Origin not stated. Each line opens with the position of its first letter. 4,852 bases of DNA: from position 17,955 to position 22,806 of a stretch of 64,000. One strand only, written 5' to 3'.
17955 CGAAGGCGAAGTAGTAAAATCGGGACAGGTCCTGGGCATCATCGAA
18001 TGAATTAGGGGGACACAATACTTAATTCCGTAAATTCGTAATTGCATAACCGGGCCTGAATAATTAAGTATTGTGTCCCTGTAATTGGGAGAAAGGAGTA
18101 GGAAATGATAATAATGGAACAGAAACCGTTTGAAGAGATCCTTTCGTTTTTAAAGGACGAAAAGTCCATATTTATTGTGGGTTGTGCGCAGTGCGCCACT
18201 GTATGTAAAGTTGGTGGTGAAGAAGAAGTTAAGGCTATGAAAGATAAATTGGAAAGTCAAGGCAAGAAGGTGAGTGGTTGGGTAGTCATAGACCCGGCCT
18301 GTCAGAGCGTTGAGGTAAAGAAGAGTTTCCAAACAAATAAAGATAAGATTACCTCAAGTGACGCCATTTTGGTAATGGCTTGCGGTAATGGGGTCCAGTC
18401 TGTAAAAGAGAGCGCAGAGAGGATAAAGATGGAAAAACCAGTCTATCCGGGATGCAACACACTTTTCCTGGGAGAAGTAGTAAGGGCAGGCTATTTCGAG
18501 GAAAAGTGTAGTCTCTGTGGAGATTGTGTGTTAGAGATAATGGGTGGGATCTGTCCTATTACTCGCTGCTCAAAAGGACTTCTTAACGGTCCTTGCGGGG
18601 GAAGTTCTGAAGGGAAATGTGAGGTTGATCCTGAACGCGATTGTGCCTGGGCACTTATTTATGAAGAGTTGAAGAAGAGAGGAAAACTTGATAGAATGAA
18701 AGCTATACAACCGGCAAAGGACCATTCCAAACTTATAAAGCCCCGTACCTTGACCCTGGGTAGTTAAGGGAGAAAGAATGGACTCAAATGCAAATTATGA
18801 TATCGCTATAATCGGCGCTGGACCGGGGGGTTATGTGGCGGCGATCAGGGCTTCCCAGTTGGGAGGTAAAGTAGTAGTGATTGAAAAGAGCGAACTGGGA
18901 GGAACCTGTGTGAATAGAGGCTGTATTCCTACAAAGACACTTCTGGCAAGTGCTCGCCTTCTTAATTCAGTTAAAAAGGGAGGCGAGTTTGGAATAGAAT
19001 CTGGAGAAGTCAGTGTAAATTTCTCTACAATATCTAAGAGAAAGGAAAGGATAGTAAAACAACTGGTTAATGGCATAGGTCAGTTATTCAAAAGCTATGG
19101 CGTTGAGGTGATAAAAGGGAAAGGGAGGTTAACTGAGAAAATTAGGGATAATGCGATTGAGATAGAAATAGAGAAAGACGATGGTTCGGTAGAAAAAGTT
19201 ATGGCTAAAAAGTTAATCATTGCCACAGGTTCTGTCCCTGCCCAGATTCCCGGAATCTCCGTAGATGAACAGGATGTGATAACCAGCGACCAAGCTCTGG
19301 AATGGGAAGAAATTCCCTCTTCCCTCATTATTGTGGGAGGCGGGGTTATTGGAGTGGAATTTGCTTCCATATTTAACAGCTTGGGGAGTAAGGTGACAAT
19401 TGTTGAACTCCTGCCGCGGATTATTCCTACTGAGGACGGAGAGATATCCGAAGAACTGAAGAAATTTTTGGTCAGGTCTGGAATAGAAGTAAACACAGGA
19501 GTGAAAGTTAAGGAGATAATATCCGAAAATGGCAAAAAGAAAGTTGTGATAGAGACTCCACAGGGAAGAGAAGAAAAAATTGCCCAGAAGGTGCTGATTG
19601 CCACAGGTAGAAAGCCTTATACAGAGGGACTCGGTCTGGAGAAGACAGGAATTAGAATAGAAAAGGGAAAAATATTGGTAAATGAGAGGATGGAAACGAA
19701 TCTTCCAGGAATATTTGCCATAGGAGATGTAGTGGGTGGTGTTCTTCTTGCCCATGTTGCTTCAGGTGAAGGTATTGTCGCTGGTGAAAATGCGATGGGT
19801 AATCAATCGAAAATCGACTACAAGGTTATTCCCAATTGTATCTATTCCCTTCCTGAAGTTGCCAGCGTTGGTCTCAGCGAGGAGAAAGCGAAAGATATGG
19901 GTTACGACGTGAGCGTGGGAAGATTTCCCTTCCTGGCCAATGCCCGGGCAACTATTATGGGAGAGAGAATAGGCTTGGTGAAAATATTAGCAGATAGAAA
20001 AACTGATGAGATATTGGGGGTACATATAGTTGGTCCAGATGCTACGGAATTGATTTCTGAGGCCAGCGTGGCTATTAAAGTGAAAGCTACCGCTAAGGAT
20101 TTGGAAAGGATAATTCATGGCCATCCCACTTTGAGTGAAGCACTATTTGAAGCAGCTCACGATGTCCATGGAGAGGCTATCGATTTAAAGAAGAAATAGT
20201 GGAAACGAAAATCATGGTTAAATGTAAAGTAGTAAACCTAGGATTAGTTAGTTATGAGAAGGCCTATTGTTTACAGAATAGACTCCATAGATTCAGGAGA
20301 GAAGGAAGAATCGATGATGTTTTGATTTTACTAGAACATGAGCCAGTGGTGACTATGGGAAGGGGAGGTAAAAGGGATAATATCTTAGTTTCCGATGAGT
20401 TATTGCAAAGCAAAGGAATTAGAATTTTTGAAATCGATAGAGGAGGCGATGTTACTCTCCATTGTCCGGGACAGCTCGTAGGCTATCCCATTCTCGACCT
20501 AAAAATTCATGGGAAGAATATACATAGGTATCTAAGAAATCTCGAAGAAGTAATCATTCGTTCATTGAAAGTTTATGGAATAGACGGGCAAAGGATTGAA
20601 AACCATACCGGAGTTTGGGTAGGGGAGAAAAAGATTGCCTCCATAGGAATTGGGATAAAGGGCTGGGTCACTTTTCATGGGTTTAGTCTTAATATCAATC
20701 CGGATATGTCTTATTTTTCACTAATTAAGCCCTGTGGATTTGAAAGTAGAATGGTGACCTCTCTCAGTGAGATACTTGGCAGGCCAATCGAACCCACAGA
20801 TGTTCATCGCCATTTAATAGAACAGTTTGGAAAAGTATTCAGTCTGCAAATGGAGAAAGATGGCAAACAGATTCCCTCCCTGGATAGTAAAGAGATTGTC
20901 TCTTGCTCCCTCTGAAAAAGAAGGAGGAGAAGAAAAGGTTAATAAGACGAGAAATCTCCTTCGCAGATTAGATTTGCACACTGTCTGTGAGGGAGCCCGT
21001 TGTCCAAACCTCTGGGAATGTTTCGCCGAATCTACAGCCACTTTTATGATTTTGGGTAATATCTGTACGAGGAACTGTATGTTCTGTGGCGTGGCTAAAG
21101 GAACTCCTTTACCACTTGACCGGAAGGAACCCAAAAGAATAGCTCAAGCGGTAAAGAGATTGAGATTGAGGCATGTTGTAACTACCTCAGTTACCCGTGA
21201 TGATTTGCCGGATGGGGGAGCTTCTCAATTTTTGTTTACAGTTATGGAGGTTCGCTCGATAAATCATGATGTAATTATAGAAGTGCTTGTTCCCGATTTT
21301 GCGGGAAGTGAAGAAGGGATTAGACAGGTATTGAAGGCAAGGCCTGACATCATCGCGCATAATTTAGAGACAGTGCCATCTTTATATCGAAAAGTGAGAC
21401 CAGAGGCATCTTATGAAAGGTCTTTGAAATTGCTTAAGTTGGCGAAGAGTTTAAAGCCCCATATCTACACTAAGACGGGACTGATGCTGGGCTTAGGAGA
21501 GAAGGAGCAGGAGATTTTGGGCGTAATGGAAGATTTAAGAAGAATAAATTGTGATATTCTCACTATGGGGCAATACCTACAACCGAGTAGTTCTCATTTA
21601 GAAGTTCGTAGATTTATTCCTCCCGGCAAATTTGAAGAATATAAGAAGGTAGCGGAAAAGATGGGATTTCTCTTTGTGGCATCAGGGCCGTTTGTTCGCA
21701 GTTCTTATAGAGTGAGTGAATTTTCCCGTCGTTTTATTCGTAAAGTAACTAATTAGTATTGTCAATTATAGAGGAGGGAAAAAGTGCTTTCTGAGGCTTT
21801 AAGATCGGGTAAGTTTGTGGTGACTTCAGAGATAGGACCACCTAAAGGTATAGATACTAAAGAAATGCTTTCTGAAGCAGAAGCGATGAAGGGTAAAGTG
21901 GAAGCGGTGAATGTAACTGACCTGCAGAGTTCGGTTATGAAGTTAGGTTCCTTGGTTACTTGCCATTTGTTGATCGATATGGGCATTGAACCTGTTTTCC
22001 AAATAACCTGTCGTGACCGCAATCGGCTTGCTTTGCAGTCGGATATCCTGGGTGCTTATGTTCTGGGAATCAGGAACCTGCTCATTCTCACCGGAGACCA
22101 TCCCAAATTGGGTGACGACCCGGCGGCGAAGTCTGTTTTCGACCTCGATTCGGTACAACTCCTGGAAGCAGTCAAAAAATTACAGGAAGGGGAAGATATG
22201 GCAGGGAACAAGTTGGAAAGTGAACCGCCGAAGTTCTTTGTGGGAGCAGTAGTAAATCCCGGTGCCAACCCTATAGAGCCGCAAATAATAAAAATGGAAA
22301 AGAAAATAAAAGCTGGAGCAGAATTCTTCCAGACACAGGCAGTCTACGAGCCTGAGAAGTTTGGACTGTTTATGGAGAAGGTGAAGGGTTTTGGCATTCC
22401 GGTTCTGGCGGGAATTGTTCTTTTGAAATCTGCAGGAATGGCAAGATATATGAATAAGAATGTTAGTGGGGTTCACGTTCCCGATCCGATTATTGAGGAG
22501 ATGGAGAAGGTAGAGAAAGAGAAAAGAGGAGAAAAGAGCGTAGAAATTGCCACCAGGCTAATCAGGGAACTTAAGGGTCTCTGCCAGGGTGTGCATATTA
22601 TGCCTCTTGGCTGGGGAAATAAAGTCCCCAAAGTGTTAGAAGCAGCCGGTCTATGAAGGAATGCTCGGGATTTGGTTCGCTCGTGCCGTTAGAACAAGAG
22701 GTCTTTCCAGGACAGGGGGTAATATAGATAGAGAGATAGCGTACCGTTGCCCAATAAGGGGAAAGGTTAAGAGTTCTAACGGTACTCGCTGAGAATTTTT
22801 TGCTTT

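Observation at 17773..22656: A complete lipoyl system interleaved with MetV and MetF: candidate lipoate-mediated methylene-THF reductase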

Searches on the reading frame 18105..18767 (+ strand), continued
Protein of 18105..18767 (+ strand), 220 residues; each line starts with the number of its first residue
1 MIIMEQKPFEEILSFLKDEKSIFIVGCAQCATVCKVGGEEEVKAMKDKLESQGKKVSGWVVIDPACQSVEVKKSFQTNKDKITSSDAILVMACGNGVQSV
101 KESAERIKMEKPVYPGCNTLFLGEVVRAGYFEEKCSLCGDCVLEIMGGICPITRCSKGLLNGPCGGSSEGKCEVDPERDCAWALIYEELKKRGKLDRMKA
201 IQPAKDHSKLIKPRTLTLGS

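Call 78: fold_search(model_id=the predicted structure, library=pdb)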
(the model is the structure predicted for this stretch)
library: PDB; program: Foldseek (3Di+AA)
matches with E <= 10: 1692; with E <= 0.001: 13
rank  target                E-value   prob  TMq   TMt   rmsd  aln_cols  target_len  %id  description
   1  8jcy_2                2.0e-04  1.00  0.37  0.12   3.2       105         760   11  Cryo-EM structure of mGlu2-mGlu3 heterodimer in presence of LY341495, NAM563, and LY2389575 (dimerization mode I) (released 2023-06-21)
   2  5cnm                  3.7e-04  1.00  0.34  0.19   3.8       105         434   10  mGluR3 complexed with glutamate analog (released 2015-09-09)
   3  3ks9_B                4.5e-04  1.00  0.38  0.20   3.1       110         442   12  Metabotropic glutamate receptor mGluR1 complexed with LY341495 antagonist (released 2009-12-08)
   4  7e9g_S                5.4e-04  1.00  0.38  0.12   2.9       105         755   12  Cryo-EM structure of Gi-bound metabotropic glutamate receptor mGlu2 (released 2021-06-23)
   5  5cnj_A                6.5e-04  1.00  0.38  0.20   3.0       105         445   12  mGlur2 with glutamate analog (released 2015-09-09)
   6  7mts_B                8.9e-04  1.00  0.37  0.12   3.2       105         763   11  CryoEM Structure of mGlu2 - Gi Complex (released 2021-07-07)
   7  9uyo_B                8.9e-04  1.00  0.34  0.11   3.2       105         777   14  Cryo-EM structure of a class C GPCR (Class 1) (released 2026-03-18)
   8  8jcv_2                8.9e-04  1.00  0.35  0.11   3.6       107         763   13  Cryo-EM structure of mGlu2-mGlu3 heterodimer in presence of LY341495 (dimerization mode II) (released 2023-06-21)
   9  6n4y_A                9.4e-04  1.00  0.38  0.18   3.0       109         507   13  Metabotropic Glutamate Receptor 5 Extracellular Domain with Nb43 (released 2019-01-23)
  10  6n4y_B                9.4e-04  1.00  0.38  0.17   2.9       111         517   13  Metabotropic Glutamate Receptor 5 Extracellular Domain with Nb43 (released 2019-01-23)
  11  8jd2_2                9.4e-04  1.00  0.37  0.12   3.2       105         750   11  Cryo-EM structure of G protein-free mGlu2-mGlu3 heterodimer in Acc state (released 2023-06-21)
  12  6n4y_D                9.4e-04  1.00  0.36  0.17   3.0       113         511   17  Metabotropic Glutamate Receptor 5 Extracellular Domain with Nb43 (released 2019-01-23)
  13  8jd6_R                9.4e-04  1.00  0.33  0.10   3.3       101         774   21  Cryo-EM structure of Gi1-bound metabotropic glutamate receptor mGlu4 (released 2023-06-21)
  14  3lmk_B                1.0e-03  1.00  0.37  0.20   3.0       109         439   13  Ligand Binding Domain of Metabotropoc glutamate receptor mGluR5 complexed with glutamate (released 2010-02-16)
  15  8jd5_4                1.1e-03  1.00  0.34  0.11   3.3       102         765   20  Cryo-EM structure of Gi1-bound mGlu2-mGlu4 heterodimer (released 2023-06-21)
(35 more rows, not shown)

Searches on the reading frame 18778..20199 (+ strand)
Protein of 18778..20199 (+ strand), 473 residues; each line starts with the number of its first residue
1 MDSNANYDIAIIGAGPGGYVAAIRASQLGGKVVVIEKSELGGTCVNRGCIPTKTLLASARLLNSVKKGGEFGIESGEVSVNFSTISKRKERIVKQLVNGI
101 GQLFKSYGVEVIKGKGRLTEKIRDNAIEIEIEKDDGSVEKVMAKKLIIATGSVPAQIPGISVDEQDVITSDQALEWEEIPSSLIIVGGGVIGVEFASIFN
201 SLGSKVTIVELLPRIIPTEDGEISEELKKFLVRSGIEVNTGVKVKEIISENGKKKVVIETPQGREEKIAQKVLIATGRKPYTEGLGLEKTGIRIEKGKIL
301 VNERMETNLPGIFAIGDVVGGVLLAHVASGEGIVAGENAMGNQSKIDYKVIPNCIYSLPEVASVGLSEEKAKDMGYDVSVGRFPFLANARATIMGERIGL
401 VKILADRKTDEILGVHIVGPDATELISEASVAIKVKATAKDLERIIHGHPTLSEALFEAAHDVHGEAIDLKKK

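Call 4: search_protein_families(library=pfam, proteins=[window:18778-20199:+])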
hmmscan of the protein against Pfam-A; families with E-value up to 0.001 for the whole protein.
window:18778-20199:+ (473 aa): 14 families
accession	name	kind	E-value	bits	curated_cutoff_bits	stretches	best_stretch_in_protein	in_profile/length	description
PF07992.20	Pyr_redox_2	-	1e-70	238.9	26.1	1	7-332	1-291/291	Pyridine nucleotide-disulphide oxidoreductase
PF02852.28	Pyr_redox_dim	-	3.6e-38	130.6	25.3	1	351-459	1-109/110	Pyridine nucleotide-disulphide oxidoreductase, dimerisation domain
PF00070.33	Pyr_redox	-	2.7e-20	73.1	22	1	183-258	2-79/82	Pyridine nucleotide-disulphide oxidoreductase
PF13738.12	Pyr_redox_3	-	3.5e-19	69.6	30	1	11-316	2-305/305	Pyridine nucleotide-disulphide oxidoreductase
PF01134.28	GIDA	-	5.8e-08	32.6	22.1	1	8-152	1-150/391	Glucose inhibited division protein A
PF03486.20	HI0933_like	-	6.1e-08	32.8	50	1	8-39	2-33/244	HI0933-like protein Rossmann domain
PF12831.13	FAD_oxidored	-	2.4e-07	30.9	27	1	8-56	1-50/416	FAD dependent oxidoreductase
PF13450.12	NAD_binding_8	-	1e-06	29.3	21.9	1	11-44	1-35/68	NAD(P)-binding Rossmann-like domain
PF13434.12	Lys_Orn_oxgnase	-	5e-06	26.3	21.3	1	124-199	129-207/339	L-lysine 6-monooxygenase/L-ornithine 5-monooxygenase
PF01266.30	DAO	-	6.5e-06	26.3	27.9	0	8-43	1-38/353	FAD dependent oxidoreductase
PF00890.30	FAD_binding_2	-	3.1e-05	23.8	20.4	1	8-43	1-37/414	FAD binding domain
PF01262.27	AlaDh_PNT_C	-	0.00015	21.7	23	0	180-213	28-61/214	Alanine dehydrogenase/PNT, C-terminal domain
PF01494.25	FAD_binding_3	-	0.00048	19.9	22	0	7-39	2-34/349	FAD binding domain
PF01946.23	Thi4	-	0.00089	19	26.2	0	3-42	14-55/235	Thi4 family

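Call 9: search_protein_families(library=ncbifam, proteins=[window:18778-20199:+], max_evalue=0.00001)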
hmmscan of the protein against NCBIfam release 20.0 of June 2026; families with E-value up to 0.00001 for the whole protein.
window:18778-20199:+ (473 aa): 59 families (the best 25 are shown)
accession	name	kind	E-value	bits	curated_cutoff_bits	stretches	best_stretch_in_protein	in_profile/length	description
TIGR01350.1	lipoamide_DH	equivalog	9.4e-168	558.6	408.8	1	6-469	1-460/461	dihydrolipoyl dehydrogenase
TIGR02053.1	MerA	equivalog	9.3e-116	387.6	454.45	1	7-461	1-451/465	mercury(II) reductase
NF003585.0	PRK05249.1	equivalog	2e-106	356.4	465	1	3-463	3-457/464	Si-specific NAD(P)(+) transhydrogenase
NF004943.0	PRK06292.2-1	equivalog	1e-100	337.7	432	1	6-462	3-454/456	dihydrolipoyl dehydrogenase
NF004945.0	PRK06292.2-3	equivalog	3.6e-100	336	494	1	6-460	3-449/457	dihydrolipoyl dehydrogenase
NF004776.0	PRK06116.1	equivalog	1.3e-98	331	480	1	5-456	3-446/450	glutathione-disulfide reductase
NF004947.0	PRK06292.2-5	equivalog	1.2e-96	324.5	592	1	5-463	2-458/474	dihydrolipoyl dehydrogenase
NF005883.0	PRK07845.1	equivalog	1.5e-95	320.9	479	1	8-465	4-461/466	NAD(P)H-quinone dehydrogenase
NF004991.0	PRK06370.1-3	subfamily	2e-94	317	620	1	5-461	34-485/509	FAD-containing oxidoreductase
NF004992.0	PRK06370.1-4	equivalog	8.4e-93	311.3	629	1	5-457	3-449/459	FAD-containing oxidoreductase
NF004946.0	PRK06292.2-4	subfamily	2.2e-91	307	634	1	6-462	3-469/487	dihydrolipoyl dehydrogenase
TIGR01424.1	gluta_reduc_2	equivalog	2.2e-88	296.8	606.05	1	6-456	2-442/446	glutathione-disulfide reductase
TIGR01421.1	gluta_reduc_1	equivalog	8.5e-82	275.7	556.15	1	6-456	2-446/450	glutathione-disulfide reductase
NF005884.0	PRK07846.1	equivalog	5.6e-81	272.5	501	1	5-456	2-444/454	mycothione reductase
NF010311.1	PRK13748.1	subfamily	1.5e-78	265.1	600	1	3-460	94-545/560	mercury(II) reductase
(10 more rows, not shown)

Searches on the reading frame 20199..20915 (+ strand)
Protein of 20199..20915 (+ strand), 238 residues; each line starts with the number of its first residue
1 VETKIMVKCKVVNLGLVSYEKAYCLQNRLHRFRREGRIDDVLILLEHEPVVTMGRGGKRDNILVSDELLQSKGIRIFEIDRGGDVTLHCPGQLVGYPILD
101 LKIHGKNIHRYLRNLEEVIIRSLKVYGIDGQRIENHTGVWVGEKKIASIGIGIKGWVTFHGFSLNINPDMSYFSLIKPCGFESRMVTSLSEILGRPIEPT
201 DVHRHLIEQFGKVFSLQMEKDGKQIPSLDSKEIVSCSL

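Call 4: search_protein_families(library=pfam, proteins=[window:20199-20915:+])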
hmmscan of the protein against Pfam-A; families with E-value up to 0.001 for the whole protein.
window:20199-20915:+ (238 aa): 1 family
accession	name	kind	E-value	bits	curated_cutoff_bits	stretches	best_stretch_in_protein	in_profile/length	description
PF21948.1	LplA-B_cat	-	4.6e-49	167.5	27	1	19-210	2-199/200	Lipoyl protein ligase A/B catalytic domain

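Call 9: search_protein_families(library=ncbifam, proteins=[window:20199-20915:+], max_evalue=0.00001)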
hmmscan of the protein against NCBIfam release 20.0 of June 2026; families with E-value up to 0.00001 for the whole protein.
window:20199-20915:+ (238 aa): 6 families
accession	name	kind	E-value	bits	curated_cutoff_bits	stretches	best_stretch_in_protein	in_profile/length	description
TIGR00214.1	lipB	equivalog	9.2e-54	181.8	83.55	1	33-214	6-186/187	lipoyl(octanoyl) transferase LipB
NF010925.0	PRK14345.1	equivalog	1.3e-52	178.7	155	1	8-218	13-221/236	lipoyl(octanoyl) transferase LipB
NF010921.0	PRK14341.1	equivalog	6.1e-51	173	230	1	13-217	21-226/230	lipoyl(octanoyl) transferase LipB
NF010922.0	PRK14342.1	equivalog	1e-46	159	235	1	8-219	5-208/215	lipoyl(octanoyl) transferase LipB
NF010923.0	PRK14343.1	equivalog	1.4e-35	123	298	1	4-217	10-221/237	lipoyl(octanoyl) transferase LipB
NF006206.0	PRK08330.1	equivalog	1.6e-07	30.9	311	1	119-233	88-194/243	biotin--protein ligase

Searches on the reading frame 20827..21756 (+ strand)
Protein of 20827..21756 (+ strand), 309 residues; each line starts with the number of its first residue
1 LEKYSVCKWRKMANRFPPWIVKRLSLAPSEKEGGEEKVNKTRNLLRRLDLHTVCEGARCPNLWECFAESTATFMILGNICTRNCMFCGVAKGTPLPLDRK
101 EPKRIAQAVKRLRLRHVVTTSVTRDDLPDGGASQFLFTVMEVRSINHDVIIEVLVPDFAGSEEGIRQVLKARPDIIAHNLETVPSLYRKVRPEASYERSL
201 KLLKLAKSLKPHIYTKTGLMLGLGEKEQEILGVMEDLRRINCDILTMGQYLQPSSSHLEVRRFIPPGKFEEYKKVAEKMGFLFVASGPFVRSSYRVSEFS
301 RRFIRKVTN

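Call 4: search_protein_families(library=pfam, proteins=[window:20827-21756:+])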
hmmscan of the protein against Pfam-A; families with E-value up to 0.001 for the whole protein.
window:20827-21756:+ (309 aa): 2 families
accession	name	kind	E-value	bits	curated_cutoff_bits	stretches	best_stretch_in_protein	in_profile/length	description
PF04055.27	Radical_SAM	-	4.6e-21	76.1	29.5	1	74-237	1-166/166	Radical SAM superfamily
PF16881.10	LIAS_N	-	0.0001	23.2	27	1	37-59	74-96/96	N-terminal domain of lipoyl synthase of Radical_SAM family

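Call 9: search_protein_families(library=ncbifam, proteins=[window:20827-21756:+], max_evalue=0.00001)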
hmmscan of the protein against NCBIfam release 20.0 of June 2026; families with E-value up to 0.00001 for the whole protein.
window:20827-21756:+ (309 aa): 8 families
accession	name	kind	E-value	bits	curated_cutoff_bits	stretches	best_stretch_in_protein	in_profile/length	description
NF004019.1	PRK05481.1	subfamily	1.7e-117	391.8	203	1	35-301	12-278/286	lipoyl synthase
NF009544.0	PRK12928.1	subfamily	5.2e-115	383.8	210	1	11-298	15-295/300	lipoyl synthase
NF053790.1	LplA_LipA_fuse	exception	2.4e-112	376.5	800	1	36-297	345-604/606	bifunctional lipoate--protein ligase/lipoyl synthase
TIGR00510.1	lipA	equivalog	2.2e-108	362.1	310.25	1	10-299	11-293/302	lipoyl synthase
NF053743.1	LipS2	equivalog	1.5e-09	37.7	270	1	68-244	21-197/292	LipS2 family lipoyl synthase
TIGR00433.2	bioB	equivalog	5.3e-08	32.5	225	1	78-253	49-224/307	biotin synthase BioB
TIGR03957.1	rSAM_HmdB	equivalog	4.7e-06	26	320.9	1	76-239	44-208/317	5,10-methenyltetrahydromethanopterin hydrogenase cofactor biosynthesis protein HmdB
TIGR03910.1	pyrrolys_PylB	equivalog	5e-06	25.7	348.2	1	72-250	58-238/347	methylornithine synthase PylB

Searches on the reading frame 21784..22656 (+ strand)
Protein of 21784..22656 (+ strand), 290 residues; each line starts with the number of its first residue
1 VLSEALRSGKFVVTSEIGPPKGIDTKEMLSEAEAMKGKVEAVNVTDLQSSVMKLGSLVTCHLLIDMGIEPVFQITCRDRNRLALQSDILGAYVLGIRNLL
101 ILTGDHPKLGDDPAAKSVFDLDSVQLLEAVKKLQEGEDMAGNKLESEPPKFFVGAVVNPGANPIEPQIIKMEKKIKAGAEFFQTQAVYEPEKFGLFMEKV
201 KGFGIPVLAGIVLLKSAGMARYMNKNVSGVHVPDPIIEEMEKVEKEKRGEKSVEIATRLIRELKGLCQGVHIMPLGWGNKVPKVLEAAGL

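Call 4: search_protein_families(library=pfam, proteins=[window:21784-22656:+])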
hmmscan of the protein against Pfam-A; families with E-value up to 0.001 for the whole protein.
window:21784-22656:+ (290 aa): 1 family
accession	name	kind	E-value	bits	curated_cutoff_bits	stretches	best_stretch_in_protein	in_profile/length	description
PF02219.23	MTHFR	-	3.7e-39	135.2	24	1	3-288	3-286/287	Methylenetetrahydrofolate reductase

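Call 9: search_protein_families(library=ncbifam, proteins=[window:21784-22656:+], max_evalue=0.00001)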
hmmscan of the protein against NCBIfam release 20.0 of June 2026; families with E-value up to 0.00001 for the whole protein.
window:21784-22656:+ (290 aa): 4 families
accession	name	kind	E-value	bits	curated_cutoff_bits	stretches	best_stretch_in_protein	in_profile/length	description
NF006396.0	PRK08645.1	equivalog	3.1e-74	250.2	453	1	2-274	314-587/611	bifunctional homocysteine S-methyltransferase/methylenetetrahydrofolate reductase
TIGR00676.1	fadh2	equivalog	3.2e-21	75.9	293.7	1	16-286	4-272/275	methylenetetrahydrofolate reductase [NAD(P)H]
TIGR00677.1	fadh2_euk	equivalog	1.6e-13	50.7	310.05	1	64-286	56-273/281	methylenetetrahydrofolate reductase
NF006950.0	PRK09432.1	equivalog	1e-06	28.2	382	1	62-255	77-254/296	methylenetetrahydrofolate reductase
